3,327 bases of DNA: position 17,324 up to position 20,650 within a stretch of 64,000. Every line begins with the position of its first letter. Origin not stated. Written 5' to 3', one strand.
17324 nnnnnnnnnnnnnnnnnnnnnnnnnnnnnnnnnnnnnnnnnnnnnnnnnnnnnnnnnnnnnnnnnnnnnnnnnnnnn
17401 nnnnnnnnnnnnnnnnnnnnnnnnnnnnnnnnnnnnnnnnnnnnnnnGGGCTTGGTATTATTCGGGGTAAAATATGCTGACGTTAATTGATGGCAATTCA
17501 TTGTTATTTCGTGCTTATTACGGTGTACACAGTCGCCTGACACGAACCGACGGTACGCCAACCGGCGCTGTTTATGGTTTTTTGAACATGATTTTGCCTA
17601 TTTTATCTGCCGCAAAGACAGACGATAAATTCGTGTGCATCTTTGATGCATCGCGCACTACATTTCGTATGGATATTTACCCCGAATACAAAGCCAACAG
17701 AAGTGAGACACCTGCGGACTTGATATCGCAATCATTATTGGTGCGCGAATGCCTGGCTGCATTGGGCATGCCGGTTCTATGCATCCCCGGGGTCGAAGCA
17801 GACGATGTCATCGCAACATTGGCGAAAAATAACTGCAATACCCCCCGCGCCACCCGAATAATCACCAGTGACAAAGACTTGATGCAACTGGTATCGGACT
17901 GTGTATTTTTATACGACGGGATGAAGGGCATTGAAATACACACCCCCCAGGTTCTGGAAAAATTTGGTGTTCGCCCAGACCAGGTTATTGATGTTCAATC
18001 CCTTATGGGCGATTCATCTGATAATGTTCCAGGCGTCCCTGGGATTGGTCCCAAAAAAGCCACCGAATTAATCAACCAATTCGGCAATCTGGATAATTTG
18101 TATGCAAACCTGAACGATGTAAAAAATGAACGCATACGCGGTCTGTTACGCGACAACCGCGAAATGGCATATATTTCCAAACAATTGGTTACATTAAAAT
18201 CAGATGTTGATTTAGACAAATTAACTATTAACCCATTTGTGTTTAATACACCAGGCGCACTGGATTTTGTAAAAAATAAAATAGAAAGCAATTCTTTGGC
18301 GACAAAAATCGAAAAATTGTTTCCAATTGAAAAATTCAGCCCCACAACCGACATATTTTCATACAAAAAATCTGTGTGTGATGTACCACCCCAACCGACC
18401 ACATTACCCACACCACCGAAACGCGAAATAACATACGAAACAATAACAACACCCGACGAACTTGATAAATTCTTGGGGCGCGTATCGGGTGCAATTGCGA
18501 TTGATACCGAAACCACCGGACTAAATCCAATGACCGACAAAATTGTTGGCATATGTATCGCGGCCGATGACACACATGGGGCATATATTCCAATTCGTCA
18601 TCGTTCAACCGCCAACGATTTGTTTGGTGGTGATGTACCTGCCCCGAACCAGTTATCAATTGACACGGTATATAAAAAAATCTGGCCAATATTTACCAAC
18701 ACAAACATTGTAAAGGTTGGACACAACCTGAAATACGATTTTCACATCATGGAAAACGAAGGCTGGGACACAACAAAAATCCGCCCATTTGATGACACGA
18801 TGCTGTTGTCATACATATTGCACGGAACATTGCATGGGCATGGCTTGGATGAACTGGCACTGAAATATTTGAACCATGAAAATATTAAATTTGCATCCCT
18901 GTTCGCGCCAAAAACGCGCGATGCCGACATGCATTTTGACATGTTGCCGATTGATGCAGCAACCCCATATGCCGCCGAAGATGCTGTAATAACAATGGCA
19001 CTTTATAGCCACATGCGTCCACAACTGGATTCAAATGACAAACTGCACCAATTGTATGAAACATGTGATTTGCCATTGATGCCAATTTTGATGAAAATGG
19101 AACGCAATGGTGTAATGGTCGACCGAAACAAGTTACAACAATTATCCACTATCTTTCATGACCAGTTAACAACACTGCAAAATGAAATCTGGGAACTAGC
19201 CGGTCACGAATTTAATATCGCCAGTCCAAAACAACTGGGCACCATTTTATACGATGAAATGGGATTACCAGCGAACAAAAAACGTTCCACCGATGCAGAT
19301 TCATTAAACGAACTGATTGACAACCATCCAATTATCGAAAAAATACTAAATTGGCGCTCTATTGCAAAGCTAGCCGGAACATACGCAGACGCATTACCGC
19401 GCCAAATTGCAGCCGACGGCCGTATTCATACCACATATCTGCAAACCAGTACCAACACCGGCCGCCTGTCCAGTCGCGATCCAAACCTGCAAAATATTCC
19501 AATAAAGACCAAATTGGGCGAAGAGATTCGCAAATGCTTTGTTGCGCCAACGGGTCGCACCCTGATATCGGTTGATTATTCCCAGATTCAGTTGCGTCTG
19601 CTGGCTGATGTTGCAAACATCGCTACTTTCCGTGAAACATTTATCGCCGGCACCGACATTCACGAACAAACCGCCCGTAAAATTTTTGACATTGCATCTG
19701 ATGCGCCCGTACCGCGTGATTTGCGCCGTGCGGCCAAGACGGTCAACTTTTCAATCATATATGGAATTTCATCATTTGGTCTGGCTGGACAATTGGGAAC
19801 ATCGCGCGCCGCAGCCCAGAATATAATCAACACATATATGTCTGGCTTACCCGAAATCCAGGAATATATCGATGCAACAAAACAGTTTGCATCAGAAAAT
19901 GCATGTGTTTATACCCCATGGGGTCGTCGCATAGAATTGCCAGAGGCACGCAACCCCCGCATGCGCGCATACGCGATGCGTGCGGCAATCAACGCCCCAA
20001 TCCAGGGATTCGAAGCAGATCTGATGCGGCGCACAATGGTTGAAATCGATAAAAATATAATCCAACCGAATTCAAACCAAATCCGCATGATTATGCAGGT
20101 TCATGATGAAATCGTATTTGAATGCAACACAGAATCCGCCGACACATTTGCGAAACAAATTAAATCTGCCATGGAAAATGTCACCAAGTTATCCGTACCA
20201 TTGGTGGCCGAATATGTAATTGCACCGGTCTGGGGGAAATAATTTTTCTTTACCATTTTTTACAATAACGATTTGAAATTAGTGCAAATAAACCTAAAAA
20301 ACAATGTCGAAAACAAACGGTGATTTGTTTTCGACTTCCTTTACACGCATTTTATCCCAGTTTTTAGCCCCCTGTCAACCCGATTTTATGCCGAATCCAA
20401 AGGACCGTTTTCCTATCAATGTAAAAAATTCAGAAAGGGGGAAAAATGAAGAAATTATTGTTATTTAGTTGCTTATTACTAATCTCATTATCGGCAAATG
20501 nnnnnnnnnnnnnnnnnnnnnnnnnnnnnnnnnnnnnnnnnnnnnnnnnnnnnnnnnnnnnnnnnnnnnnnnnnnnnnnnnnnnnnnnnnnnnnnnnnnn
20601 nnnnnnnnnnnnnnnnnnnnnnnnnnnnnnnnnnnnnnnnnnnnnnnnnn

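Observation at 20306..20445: About 140-bp upstream module duplicated in front of two different Cys-rich genes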

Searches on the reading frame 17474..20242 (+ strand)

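Call 10: search_protein_families(library=pfam, proteins=[window:17474-20242:+], max_evalue=0.01)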
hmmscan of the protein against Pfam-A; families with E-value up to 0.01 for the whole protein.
window:17474-20242:+ (922 aa): 5 families
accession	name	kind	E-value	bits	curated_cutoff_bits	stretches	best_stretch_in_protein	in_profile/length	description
PF00476.26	DNA_pol_A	-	7.3e-127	423.9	34.3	1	552-921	2-380/381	DNA polymerase family A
PF02739.22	5_3_exonuc_N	-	1.7e-52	177.9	34.3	1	2-165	2-164/164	5'-3' exonuclease, N-terminal resolvase-like domain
PF01367.25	5_3_exonuc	-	8.8e-32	109.9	40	1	166-248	1-83/97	5'-3' exonuclease, C-terminal SAM fold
PF01612.26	DNA_pol_A_exo1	-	5.3e-27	95.1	23.6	1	321-519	1-173/173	3'-5' exonuclease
PF00929.31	RNase_T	-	0.0053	17.7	24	0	341-363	1-24/164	Exonuclease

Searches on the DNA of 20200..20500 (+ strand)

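Call 51: search_rna_families(source=window, start=20200, end=20500, threshold=evalue, max_evalue=10)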
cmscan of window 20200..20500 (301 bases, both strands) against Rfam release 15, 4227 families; matches with E-value up to 10: 3.
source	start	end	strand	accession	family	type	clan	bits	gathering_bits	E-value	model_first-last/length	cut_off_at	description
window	20295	20476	-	RF00616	LhrC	Gene; sRNA;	CL00114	15.5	110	8.1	1-111/111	no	Listeria LhrC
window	20247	20352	+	RF02775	SodB_thermometer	Cis-reg; thermoregulator;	-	14.4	98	4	1-119/119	no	SodB 5' UTR thermometer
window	20306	20357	-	RF02001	group-II-D1D4-3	Intron;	CL00102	10.3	32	9.1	1-170/170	no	Group II catalytic intron D1-D4-3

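Call 105: search_dna_similar(query=window:20266-20460:+, collection=plasmids, mode=distant, max_rows=5)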
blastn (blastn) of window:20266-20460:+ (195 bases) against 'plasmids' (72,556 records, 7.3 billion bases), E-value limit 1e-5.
No match.

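Call 106: search_dna_similar(query=window:20266-20460:+, collection=phages, mode=distant, max_rows=5)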
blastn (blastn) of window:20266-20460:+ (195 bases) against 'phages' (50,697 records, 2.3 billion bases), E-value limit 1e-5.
No match.
